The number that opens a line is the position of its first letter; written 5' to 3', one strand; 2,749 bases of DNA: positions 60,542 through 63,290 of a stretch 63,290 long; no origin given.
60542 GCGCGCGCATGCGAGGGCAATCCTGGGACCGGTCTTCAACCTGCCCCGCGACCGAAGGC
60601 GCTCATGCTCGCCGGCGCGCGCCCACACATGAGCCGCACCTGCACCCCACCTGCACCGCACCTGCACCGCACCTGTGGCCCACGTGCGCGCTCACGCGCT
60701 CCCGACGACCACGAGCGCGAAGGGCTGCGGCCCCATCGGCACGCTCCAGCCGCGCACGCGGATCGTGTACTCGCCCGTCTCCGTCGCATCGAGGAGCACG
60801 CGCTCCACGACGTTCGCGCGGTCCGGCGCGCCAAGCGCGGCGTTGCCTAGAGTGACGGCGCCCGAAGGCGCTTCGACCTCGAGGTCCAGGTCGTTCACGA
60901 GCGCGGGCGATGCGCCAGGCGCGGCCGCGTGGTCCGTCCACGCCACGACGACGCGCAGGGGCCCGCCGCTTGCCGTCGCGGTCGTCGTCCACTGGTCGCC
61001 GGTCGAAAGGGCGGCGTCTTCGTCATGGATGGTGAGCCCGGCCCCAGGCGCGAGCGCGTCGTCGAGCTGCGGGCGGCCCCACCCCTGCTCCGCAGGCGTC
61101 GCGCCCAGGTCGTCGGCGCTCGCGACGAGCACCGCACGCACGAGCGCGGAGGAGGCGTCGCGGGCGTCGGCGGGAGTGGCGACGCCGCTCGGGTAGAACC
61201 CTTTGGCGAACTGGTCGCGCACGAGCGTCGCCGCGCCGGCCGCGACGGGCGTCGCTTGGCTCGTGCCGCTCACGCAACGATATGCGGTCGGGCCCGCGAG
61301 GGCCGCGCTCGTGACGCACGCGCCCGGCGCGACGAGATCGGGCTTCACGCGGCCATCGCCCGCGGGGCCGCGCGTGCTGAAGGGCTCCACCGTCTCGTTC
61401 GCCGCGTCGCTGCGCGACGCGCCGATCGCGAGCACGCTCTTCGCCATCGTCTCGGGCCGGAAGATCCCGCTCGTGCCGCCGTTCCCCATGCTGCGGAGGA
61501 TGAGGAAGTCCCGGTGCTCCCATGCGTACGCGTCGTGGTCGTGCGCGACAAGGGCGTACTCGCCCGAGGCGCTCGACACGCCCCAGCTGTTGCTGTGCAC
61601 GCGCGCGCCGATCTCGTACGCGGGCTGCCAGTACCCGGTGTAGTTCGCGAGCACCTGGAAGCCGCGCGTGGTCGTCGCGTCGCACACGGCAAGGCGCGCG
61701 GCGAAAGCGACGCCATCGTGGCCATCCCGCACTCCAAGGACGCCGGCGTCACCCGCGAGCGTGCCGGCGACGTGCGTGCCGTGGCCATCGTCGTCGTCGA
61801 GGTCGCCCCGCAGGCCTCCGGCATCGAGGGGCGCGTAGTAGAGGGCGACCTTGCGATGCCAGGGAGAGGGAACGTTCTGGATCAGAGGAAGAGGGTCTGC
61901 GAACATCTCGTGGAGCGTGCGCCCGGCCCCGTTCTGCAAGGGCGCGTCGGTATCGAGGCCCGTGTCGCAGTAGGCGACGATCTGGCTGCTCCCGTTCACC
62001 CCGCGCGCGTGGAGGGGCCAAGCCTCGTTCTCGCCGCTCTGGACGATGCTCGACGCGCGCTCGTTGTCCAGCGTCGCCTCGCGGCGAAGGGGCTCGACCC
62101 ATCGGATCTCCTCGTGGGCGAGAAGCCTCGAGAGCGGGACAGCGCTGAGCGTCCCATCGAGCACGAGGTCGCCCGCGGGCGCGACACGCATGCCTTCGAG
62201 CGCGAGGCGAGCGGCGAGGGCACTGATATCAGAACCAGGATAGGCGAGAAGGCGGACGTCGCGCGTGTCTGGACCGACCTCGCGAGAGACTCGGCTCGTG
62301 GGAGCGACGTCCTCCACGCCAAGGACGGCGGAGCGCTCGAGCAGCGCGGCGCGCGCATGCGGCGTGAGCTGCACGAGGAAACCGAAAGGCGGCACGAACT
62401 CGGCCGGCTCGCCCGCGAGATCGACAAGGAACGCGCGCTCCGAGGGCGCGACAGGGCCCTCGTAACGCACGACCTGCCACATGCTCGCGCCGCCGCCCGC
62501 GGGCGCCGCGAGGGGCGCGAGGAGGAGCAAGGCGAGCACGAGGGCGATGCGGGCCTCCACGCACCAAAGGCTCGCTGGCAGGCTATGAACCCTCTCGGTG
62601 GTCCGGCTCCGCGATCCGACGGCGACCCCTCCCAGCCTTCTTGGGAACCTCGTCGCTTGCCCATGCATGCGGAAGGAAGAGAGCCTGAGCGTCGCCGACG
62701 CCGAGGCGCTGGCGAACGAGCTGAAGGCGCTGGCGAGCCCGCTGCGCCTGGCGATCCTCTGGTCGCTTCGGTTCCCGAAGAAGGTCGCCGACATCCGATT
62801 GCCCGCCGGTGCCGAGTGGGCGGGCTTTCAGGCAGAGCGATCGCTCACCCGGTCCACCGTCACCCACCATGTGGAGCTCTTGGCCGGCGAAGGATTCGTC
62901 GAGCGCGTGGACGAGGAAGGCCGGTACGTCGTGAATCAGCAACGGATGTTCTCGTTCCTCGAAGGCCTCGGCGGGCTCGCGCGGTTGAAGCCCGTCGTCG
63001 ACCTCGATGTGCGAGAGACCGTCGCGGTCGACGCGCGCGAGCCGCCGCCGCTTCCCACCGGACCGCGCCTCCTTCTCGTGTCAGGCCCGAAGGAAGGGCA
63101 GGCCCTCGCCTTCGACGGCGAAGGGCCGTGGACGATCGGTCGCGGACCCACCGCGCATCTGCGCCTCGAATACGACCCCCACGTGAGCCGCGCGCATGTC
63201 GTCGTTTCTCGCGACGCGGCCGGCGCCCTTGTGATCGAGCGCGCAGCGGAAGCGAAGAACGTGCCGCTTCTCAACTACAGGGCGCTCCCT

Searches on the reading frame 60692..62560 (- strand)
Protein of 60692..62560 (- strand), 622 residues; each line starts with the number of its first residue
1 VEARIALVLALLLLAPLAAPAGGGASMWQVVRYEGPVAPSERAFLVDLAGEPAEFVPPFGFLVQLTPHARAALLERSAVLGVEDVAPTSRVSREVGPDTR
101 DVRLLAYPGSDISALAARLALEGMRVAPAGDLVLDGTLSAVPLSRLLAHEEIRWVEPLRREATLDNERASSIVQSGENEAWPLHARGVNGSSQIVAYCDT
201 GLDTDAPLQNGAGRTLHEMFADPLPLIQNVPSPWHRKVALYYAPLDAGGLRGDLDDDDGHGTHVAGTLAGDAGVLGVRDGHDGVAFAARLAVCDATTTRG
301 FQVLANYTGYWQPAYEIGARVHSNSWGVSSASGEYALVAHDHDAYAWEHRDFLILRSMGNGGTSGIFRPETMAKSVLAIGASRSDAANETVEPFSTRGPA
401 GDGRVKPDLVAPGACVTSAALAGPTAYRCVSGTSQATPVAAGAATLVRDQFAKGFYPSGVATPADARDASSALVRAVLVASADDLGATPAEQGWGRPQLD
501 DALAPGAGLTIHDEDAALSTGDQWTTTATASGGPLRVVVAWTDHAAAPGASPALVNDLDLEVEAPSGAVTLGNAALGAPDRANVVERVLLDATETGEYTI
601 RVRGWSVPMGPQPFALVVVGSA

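Call 47: search_protein_families(library=pfam, proteins=[window:60692-62560:-], max_evalue=0.01)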
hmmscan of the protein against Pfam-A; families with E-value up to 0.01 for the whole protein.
window:60692-62560:- (622 aa): 1 family
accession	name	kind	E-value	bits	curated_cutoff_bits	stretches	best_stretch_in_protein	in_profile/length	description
PF00082.27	Peptidase_S8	-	9e-35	120.8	21.8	1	191-495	2-288/288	Subtilase family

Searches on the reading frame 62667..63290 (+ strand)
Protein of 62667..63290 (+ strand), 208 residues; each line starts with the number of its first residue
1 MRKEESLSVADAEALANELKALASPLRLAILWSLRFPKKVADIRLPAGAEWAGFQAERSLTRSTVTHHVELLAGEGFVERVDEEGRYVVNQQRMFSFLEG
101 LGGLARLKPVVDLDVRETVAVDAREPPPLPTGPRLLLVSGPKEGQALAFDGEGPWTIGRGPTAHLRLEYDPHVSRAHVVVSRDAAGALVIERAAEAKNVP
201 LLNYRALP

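Call 47: search_protein_families(library=pfam, proteins=[window:62667-63290:+], max_evalue=0.01)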
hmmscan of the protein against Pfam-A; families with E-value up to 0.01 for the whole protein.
window:62667-63290:+ (208 aa): 3 families
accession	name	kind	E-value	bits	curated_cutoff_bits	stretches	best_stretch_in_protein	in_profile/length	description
PF00498.31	FHA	-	0.00081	20.2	20.7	1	155-190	1-35/67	FHA domain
PF16697.10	Yop-YscD_cpl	-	0.0023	18.6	33.2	1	138-193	3-56/94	Inner membrane component of T3SS, cytoplasmic domain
PF12840.13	HTH_20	-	0.0027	18.1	27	0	22-81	1-51/51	Helix-turn-helix domain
